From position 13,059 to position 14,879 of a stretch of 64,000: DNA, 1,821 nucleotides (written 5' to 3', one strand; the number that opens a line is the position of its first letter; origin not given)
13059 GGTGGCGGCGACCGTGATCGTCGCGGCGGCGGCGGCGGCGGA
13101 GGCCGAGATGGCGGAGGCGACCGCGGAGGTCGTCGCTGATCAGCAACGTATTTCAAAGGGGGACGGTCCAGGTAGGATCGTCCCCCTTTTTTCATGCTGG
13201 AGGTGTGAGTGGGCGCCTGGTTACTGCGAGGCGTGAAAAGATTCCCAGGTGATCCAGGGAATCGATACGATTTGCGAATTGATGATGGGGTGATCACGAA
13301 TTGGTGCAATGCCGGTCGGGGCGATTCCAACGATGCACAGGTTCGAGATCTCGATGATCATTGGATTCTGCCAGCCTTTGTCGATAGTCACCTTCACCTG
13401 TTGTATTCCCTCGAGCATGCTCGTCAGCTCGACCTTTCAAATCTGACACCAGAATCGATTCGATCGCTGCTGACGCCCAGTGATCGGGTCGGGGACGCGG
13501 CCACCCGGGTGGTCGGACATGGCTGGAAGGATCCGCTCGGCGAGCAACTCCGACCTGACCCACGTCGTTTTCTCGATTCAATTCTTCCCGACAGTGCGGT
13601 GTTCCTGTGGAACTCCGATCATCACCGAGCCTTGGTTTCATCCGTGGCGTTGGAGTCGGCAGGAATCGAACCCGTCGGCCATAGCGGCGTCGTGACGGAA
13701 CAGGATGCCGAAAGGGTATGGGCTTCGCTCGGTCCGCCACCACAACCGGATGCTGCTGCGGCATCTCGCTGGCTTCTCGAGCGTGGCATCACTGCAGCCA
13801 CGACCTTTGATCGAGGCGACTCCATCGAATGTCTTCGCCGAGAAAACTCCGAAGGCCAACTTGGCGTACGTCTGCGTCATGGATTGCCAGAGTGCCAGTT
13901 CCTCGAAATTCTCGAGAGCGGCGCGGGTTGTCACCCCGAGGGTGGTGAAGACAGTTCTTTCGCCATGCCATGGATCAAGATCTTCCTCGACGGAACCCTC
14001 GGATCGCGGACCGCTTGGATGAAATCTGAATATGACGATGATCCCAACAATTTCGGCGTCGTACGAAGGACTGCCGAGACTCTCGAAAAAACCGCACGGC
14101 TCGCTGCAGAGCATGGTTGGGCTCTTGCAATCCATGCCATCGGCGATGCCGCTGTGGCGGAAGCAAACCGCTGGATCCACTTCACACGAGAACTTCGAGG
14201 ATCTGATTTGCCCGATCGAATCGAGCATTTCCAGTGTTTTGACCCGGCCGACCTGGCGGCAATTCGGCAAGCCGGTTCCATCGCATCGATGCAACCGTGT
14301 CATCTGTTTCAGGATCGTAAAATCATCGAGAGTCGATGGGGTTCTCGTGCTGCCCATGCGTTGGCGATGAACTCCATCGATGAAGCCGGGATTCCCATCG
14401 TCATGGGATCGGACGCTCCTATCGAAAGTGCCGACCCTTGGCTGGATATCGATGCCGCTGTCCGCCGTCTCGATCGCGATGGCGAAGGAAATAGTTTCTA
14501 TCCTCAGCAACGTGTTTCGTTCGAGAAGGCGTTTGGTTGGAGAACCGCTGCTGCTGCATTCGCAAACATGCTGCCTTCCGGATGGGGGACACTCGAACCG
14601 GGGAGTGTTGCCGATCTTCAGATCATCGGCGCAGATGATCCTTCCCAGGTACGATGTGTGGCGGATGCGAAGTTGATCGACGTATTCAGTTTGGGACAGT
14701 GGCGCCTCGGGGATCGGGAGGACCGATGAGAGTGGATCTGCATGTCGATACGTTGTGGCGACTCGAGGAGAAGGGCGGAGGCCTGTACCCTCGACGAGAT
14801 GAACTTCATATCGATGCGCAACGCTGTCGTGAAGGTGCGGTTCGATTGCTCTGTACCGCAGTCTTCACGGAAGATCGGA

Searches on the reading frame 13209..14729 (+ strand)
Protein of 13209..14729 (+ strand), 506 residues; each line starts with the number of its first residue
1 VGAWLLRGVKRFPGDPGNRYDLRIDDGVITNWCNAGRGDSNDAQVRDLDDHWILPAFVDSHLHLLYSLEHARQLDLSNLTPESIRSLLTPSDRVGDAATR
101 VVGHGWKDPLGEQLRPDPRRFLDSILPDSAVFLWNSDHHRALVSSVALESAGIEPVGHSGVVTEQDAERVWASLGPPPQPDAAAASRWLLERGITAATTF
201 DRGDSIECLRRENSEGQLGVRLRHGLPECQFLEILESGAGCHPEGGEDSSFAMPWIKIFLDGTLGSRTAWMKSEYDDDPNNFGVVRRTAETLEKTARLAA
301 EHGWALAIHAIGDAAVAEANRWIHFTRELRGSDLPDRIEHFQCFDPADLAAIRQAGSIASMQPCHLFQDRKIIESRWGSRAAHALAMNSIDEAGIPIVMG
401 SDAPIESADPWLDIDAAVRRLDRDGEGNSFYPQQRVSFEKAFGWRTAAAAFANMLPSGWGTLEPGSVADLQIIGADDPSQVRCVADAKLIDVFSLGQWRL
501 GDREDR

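Call 50: search_protein_families(library=pfam, proteins=[window:13209-14729:+], max_evalue=0.00001)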
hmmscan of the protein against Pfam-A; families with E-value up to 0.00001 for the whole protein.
window:13209-14729:+ (506 aa): 2 families
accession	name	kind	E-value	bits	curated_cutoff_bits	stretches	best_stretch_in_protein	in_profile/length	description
PF07969.17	Amidohydro_3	-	8.4e-54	184.2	29.7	1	44-480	1-450/472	Amidohydrolase family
PF01979.26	Amidohydro_1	-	5.4e-10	39.5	25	1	287-477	132-321/345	Amidohydrolase family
